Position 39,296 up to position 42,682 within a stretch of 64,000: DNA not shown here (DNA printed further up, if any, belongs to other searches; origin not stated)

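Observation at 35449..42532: Wood-Ljungdahl methyl-branch operon (fhs-fchA-folD-metF) followed directly by the orphan ACS fusion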

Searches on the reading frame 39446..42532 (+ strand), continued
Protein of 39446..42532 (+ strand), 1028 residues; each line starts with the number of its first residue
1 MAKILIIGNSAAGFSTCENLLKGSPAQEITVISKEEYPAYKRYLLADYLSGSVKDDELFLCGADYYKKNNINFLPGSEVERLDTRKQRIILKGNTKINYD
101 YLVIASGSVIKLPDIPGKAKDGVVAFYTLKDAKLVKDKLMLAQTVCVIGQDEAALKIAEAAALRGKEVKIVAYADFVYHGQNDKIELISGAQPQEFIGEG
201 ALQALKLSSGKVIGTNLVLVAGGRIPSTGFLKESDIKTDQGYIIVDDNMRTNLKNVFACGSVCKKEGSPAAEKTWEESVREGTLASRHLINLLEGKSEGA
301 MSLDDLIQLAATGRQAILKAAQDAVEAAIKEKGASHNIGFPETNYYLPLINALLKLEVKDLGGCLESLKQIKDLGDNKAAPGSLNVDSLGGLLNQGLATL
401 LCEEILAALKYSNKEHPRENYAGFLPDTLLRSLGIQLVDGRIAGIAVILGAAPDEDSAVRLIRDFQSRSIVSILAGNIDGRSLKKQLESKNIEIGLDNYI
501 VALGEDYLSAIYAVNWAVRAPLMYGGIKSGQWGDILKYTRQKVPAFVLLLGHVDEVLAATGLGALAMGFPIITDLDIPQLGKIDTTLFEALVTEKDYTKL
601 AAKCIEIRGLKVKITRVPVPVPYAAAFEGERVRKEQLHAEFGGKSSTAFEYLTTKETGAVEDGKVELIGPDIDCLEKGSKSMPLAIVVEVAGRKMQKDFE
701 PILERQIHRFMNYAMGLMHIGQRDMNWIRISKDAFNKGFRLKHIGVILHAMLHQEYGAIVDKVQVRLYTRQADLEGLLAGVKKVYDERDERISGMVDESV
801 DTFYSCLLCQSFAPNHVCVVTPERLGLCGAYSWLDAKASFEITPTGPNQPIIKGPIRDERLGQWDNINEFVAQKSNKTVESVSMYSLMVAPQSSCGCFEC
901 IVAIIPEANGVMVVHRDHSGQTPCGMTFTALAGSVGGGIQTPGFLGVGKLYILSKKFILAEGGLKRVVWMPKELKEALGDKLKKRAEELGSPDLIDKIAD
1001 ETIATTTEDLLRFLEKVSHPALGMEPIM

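Call 18: find_related_loci(query=window:39446-42529:+, collection=genome_contigs, flank=10000)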
Query window:39446-42529:+ (1028 aa) in genome_contigs; peptide patterns used: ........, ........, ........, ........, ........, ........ (x = any residue, [..] = any of these).
599 stretches matched a pattern (row limit reached: there are more); 510 encode a relative of the query (tblastn E <= 1e-3); the best 80 are kept; 80 distinct loci.
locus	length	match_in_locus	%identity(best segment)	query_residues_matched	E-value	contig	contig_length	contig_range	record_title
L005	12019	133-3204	70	1-1028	0e+0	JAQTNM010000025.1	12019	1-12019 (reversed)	MAG: Candidatus Omnitrophota bacterium isolate STA_64 NODE_10579_length_12019_cov_2.608813_Sandtown_A, whole genome shot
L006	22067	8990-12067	66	1-1028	0e+0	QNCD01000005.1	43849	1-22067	MAG: Candidatus Omnitrophota bacterium isolate B70_G16 B70_Guay16_scaffold_00216, whole genome shotgun sequence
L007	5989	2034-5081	61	3-1024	0e+0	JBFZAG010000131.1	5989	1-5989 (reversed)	MAG: Candidatus Omnitrophota bacterium isolate PPR_0461 k121_3099295, whole genome shotgun sequence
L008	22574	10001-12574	66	112-1028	0e+0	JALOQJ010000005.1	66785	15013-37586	MAG: Candidatus Omnitrophota bacterium isolate Prado152 scaffold_427, whole genome shotgun sequence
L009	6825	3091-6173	77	1-1028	0e+0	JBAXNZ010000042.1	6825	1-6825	MAG: bacterium isolate ELA492 MAG492_42, whole genome shotgun sequence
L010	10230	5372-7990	64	104-1028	0e+0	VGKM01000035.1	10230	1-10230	MAG: Candidatus Omnitrophota bacterium isolate K_DeepCast_150m_m1_084 K_DeepCast_150m_m1_084_Ga0194126_10013451, whole g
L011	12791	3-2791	75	99-1028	0e+0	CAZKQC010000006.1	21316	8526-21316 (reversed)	MAG TPA_asm: uncultured Planctomycetales bacterium isolate SRP098346_co1_321 genome assembly, contig: NODE_2288_length_2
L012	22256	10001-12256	73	280-1028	0e+0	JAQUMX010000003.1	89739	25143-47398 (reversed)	MAG: Candidatus Omnitrophota bacterium isolate STD1_164 NODE_502_length_89739_cov_5.107117_Sandtown_D1, whole genome sho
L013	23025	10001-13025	75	1-1028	0e+0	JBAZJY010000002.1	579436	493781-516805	MAG: Candidatus Omnitrophota bacterium isolate SO_2017_LW4_130 scaffold_41_c1_LW137-91_2017, whole genome shotgun sequen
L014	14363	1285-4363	75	1-1028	0e+0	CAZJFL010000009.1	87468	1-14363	MAG TPA_asm: uncultured Planctomycetales bacterium isolate SRP178699_co1_171 genome assembly, contig: NODE_175_length_87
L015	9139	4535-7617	75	1-1028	0e+0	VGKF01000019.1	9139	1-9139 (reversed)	MAG: Candidatus Omnitrophota bacterium isolate K_DeepCast_150m_m2_086 K_DeepCast_150m_m2_086_Ga0194126_10015800, whole g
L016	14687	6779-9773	66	3-1028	0e+0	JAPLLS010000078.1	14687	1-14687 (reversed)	MAG: Candidatus Omnitrophota bacterium isolate LacPavin_0920_SED3_MAG_47_10 LacPavin_0920_SED3_scaffold_233159, whole ge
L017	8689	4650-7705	74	11-1028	0e+0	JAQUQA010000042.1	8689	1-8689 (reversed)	MAG: Candidatus Omnitrophota bacterium isolate STD1_39 NODE_24931_length_8689_cov_11.409834_Sandtown_D1, whole genome sh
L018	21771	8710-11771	73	1-1028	0e+0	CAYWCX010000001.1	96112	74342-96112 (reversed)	MAG TPA_asm: uncultured Planctomycetales bacterium isolate SRP098346_co1_343 genome assembly, contig: NODE_48_length_961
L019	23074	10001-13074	75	1-1028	0e+0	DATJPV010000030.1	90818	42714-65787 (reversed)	MAG TPA_asm: Patescibacteria group bacterium isolate SMAG_U14922 k141_4426539, whole genome shotgun sequence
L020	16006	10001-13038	75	1-1028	0e+0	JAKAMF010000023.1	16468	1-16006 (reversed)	MAG: bacterium isolate WY5.bin157 NODE_5718_length_16468_cov_1.325684, whole genome shotgun sequence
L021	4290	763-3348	63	112-1028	0e+0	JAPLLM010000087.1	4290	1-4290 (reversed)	MAG: Candidatus Omnitrophota bacterium isolate LacPavin_0419_WC70L_MAG_46_7 LacPavin_0419_WC70L_scaffold_675456, whole g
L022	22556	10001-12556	63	112-1028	0e+0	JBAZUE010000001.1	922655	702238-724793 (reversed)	MAG: Candidatus Omnitrophota bacterium isolate SO_2017_GW1_22 NODE_22_length_922655_cov_1.522083_OW334_2017, whole genom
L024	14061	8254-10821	74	109-1028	0e+0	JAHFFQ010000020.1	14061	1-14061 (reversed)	MAG: Candidatus Omnitrophota bacterium isolate nzgw296 NODE_4273_length_14062_cov_4.614447, whole genome shotgun sequenc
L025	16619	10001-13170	73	1-1028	0e+0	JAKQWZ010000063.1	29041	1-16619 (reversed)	MAG: Candidatus Omnitrophota bacterium isolate USST_metabat.37 k141_1533007, whole genome shotgun sequence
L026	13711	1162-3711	73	112-1028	0e+0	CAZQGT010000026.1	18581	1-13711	MAG TPA_asm: uncultured Planctomycetales bacterium isolate SRP178699_co1_559 genome assembly, contig: NODE_3655_length_1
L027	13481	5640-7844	72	291-1028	0e+0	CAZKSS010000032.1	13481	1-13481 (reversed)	MAG TPA_asm: uncultured Planctomycetales bacterium isolate SRP098346_co1_421 genome assembly, contig: NODE_5321_length_1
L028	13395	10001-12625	73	88-1028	0e+0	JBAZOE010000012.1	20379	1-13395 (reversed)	MAG: Candidatus Omnitrophota bacterium isolate SO_2017_LW4_87 scaffold_5271_c1_LW137-91_2017, whole genome shotgun seque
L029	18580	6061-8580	72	112-1028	0e+0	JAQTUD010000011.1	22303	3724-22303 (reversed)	MAG: Candidatus Omnitrophota bacterium isolate STB_56 NODE_5158_length_22303_cov_4.118777_Sandtown_B, whole genome shotg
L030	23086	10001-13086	74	1-1028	0e+0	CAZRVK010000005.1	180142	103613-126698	MAG TPA_asm: uncultured Planctomycetales bacterium isolate binchicken_co117_54 genome assembly, contig: NODE_90_length_1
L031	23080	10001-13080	71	1-1028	0e+0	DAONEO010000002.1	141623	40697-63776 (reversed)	MAG TPA_asm: Candidatus Omnitrophota bacterium isolate AMR_MDS_3867 NODE_49_length_141623_cov_19.821648, whole genome sh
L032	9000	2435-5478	74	1-1028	0e+0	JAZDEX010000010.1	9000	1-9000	MAG: Candidatus Omnitrophota bacterium isolate MEGAHIT-group-0.17 k141_18220300, whole genome shotgun sequence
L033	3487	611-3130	62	112-1028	0e+0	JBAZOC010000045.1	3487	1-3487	MAG: Candidatus Omnitrophota bacterium isolate SO_2017_LW4_85 scaffold_55625_c1_LW137-91_2017, whole genome shotgun sequ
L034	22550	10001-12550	73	112-1028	0e+0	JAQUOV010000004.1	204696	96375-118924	MAG: Candidatus Omnitrophota bacterium isolate STD1_209 NODE_116_length_204696_cov_9.478983_Sandtown_D1, whole genome sh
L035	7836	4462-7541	71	1-1028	0e+0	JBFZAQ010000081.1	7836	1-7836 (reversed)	MAG: Candidatus Omnitrophota bacterium isolate PPR_0471 k121_1169754, whole genome shotgun sequence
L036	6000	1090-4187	72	1-1028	0e+0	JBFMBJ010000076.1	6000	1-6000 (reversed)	MAG: Candidatus Omnitrophota bacterium isolate MAG161 MAG161_76, whole genome shotgun sequence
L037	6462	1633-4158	72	112-1028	0e+0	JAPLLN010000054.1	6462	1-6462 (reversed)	MAG: Candidatus Omnitrophota bacterium isolate LacPavin_0419_WC70S_MAG_47_9 LacPavin_0419_WC70S_scaffold_1360963, whole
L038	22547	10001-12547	62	112-1028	0e+0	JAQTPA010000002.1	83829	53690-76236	MAG: Candidatus Omnitrophota bacterium isolate STB_105 NODE_592_length_83829_cov_20.035220_Sandtown_B, whole genome shot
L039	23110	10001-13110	68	1-1028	0e+0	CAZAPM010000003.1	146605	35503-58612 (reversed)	MAG TPA_asm: uncultured Planctomycetales bacterium isolate binchicken_co79_72 genome assembly, contig: NODE_40_length_14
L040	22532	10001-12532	61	112-1028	0e+0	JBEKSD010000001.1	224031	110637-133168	MAG: Candidatus Omnitrophota bacterium isolate SPRUCE 526 SPRUCE_526_1, whole genome shotgun sequence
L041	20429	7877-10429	61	111-1028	0e+0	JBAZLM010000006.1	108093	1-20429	MAG: Candidatus Omnitrophota bacterium isolate SO_2017_LW4_169 scaffold_585_c1_LW137-91_2017, whole genome shotgun seque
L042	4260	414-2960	62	112-1028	0e+0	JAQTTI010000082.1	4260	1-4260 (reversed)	MAG: Candidatus Omnitrophota bacterium isolate STB_37 NODE_71673_length_4260_cov_8.529156_Sandtown_B, whole genome shotg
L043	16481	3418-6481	69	3-1028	0e+0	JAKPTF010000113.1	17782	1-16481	MAG: Candidatus Omnitrophota bacterium isolate JPNA_metabat.7 k141_90479, whole genome shotgun sequence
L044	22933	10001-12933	71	1-1028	0e+0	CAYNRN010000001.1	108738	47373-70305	MAG TPA_asm: uncultured Planctomycetales bacterium isolate SRP098346_co1_174 genome assembly, contig: NODE_28_length_108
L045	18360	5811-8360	72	112-1028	0e+0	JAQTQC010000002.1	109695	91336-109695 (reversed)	MAG: Candidatus Omnitrophota bacterium isolate STB_130 NODE_404_length_109695_cov_13.264384_Sandtown_B, whole genome sho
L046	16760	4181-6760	60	110-1028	0e+0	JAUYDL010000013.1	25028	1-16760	MAG: Candidatus Omnitrophota bacterium isolate C20_metabat.bin.26 C20_k141_77791, whole genome shotgun sequence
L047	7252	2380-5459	71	1-1028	0e+0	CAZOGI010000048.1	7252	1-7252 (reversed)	MAG TPA_asm: uncultured Planctomycetales bacterium isolate binchicken_co115_127 genome assembly, contig: NODE_14866_leng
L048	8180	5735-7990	69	280-1028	0e+0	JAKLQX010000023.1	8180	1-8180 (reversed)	MAG: Candidatus Omnitrophota bacterium isolate bin S2.101 k141_103015, whole genome shotgun sequence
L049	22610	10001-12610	59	85-1028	0e+0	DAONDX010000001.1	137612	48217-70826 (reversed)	MAG TPA_asm: Candidatus Omnitrophota bacterium isolate AMR_MDS_3884 NODE_52_length_137612_cov_8.006884, whole genome sho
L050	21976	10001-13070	67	1-1028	0e+0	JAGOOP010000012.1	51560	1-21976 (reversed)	MAG: Candidatus Omnitrophota bacterium isolate Go_SlDig_bin_84 Go_SlDig_1668_length_51560_cov_15.671903, whole genome sh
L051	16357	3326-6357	70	1-1028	0e+0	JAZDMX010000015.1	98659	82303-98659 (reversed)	MAG: Candidatus Omnitrophota bacterium isolate MEGAHIT-group-0.683 k141_15357228, whole genome shotgun sequence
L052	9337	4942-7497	71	111-1028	0e+0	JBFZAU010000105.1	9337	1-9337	MAG: Candidatus Omnitrophota bacterium isolate PPR_0475 k121_2201445, whole genome shotgun sequence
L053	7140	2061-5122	67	3-1028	0e+0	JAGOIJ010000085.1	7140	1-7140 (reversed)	MAG: Candidatus Omnitrophota bacterium isolate Go_SlDig_bin_191 Go_SlDig_33687_length_7140_cov_4.670469, whole genome sh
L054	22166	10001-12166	72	306-1028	0e+0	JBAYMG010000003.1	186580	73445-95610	MAG: Candidatus Omnitrophota bacterium isolate SO_2016_LW1_34 scaffold00021_LW64-88_2016, whole genome shotgun sequence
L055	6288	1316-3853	71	112-1028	0e+0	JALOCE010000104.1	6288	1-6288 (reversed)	MAG: Candidatus Omnitrophota bacterium isolate SO_2017_LW4 bin 43 scaffold_24086_c1_LW137-91_2017, whole genome shotgun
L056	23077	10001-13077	70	1-1028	0e+0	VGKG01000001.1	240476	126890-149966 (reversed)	MAG: Candidatus Omnitrophota bacterium isolate M_DeepCast_200m_m2_189 M_DeepCast_200m_m2_189_Ga0194113_10000011, whole g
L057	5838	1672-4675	71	1-1028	0e+0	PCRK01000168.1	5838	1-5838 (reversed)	MAG: Candidatus Omnitrophica bacterium CG23_combo_of_CG06-09_8_20_14_all_41_10 CG23_scaffold_13445_c, whole genome shotg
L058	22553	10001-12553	70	100-1028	0e+0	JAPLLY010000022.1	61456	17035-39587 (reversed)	MAG: Candidatus Omnitrophota bacterium isolate LacPavin_0419_WC90_MAG_41_16 LacPavin_0419_WC90_scaffold_622277, whole ge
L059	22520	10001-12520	71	112-1028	0e+0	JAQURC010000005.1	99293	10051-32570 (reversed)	MAG: Candidatus Omnitrophota bacterium isolate STD1_64 NODE_435_length_99293_cov_12.964363_Sandtown_D1, whole genome sho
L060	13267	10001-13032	70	1-1028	0e+0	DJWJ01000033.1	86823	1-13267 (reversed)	MAG TPA_asm: Candidatus Omnitrophica bacterium UBA6233 UBA6233_contig_45546, whole genome shotgun sequence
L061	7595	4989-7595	59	3-870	0e+0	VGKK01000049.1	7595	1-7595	MAG: Candidatus Omnitrophota bacterium isolate M_DeepCast_400m_m2_183 M_DeepCast_400m_m2_183_Ga0194112_10020211, whole g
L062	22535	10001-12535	71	112-1028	0e+0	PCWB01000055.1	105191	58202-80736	MAG: Candidatus Omnitrophica bacterium CG11_big_fil_rev_8_21_14_0_20_41_12 CG11_8_21_14_0.20_scaffold_44_c, whole genome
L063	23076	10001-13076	69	1-1028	0e+0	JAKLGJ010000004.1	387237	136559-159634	MAG: Candidatus Omnitrophota bacterium isolate RA.bin37 RA.bin37_4, whole genome shotgun sequence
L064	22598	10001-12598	61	110-1028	0e+0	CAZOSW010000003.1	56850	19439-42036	MAG TPA_asm: uncultured Planctomycetales bacterium isolate SRP178699_co1_577 genome assembly, contig: NODE_470_length_56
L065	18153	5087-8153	73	1-1028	0e+0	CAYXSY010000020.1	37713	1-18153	MAG TPA_asm: uncultured Planctomycetales bacterium isolate binchicken_co117_51 genome assembly, contig: NODE_2107_length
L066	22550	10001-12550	58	112-1028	0e+0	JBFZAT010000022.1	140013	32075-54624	MAG: Candidatus Omnitrophota bacterium isolate PPR_0474 k121_5595616, whole genome shotgun sequence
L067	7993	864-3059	66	297-1028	0e+0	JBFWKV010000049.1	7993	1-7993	MAG: Candidatus Omnitrophota bacterium isolate CA_2019_NHSR_50 NODE_18786_length_7993_cov_3.905416_NHSR, whole genome sh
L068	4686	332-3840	67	5-1028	0e+0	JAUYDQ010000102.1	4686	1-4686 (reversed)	MAG: Candidatus Omnitrophota bacterium isolate C20_metabat.bin.43 C20_k141_69143, whole genome shotgun sequence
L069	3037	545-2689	68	313-1028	0e+0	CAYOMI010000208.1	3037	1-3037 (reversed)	MAG TPA_asm: uncultured Planctomycetales bacterium isolate SRP098346_co1_93 genome assembly, contig: NODE_54790_length_3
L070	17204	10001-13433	67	1-1028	0e+0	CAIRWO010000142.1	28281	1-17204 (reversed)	MAG: Candidatus Omnitrophica bacterium isolate A4_bin-512 genome assembly, contig: bin-512:142/218, whole genome shotgun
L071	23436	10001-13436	66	1-1028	0e+0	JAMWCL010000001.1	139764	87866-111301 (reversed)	MAG: Candidatus Omnitrophota bacterium isolate QZM4_1.bins.77.Tibet NODE_284_length_139764_cov_3.600264, whole genome sh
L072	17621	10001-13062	63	1-1028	0e+0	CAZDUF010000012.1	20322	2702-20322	MAG TPA_asm: uncultured Planctomycetales bacterium isolate binchicken_co107_97 genome assembly, contig: NODE_6537_length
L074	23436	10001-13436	66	1-1028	0e+0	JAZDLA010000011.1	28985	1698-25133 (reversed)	MAG: Candidatus Omnitrophota bacterium isolate MEGAHIT-group-0.561 k141_7494994, whole genome shotgun sequence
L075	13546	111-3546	65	3-1028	0e+0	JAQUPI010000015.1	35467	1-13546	MAG: Candidatus Omnitrophota bacterium isolate STD1_220 NODE_2358_length_35467_cov_3.808206_Sandtown_D1, whole genome sh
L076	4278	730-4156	66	1-1028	0e+0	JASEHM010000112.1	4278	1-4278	MAG: Candidatus Omnitrophota bacterium isolate Yes70-23 NODE_112_length_4278_cov_9.341937, whole genome shotgun sequence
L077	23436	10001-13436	66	1-1028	0e+0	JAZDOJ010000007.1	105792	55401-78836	MAG: Candidatus Omnitrophota bacterium isolate MEGAHIT-group-0.767 k141_9631541, whole genome shotgun sequence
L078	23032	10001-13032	73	1-1028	0e+0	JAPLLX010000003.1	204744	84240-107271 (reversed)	MAG: Candidatus Omnitrophota bacterium isolate LacPavin_0920_WC90_MAG_43_22 LacPavin_0920_WC90_scaffold_289977, whole ge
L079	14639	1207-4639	64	3-1028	0e+0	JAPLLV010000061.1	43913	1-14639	MAG: Candidatus Omnitrophota bacterium isolate LacPavin_0920_WC90_MAG_47_10 LacPavin_0920_WC90_scaffold_1278901, whole g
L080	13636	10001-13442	65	1-1028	0e+0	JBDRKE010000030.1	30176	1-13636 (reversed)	MAG: Candidatus Omnitrophota bacterium isolate MEGAHIT-group-1.695 k141_10064928, whole genome shotgun sequence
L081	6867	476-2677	65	293-1028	0e+0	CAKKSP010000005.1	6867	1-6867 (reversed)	Omnitrophica bacterium GWA2_41_15 isolate Hainich-Omni-XIII genome assembly, contig: Omni_Hai_XIII_Hain_H41_02um_R1_1125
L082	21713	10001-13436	65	1-1028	0e+0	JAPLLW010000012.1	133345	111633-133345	MAG: Candidatus Omnitrophota bacterium isolate LacPavin_0419_WC70L_MAG_40_11 LacPavin_0419_WC70L_scaffold_936737, whole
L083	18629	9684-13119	65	1-1028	0e+0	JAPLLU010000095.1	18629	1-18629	MAG: Candidatus Omnitrophota bacterium isolate LacPavin_0920_SED5_MAG_40_17 LacPavin_0920_SED5_scaffold_1322010, whole g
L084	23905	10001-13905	64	1-1028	0e+0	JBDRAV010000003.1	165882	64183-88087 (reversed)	MAG: Candidatus Omnitrophota bacterium isolate MEGAHIT-group-1.1018 k141_924858, whole genome shotgun sequence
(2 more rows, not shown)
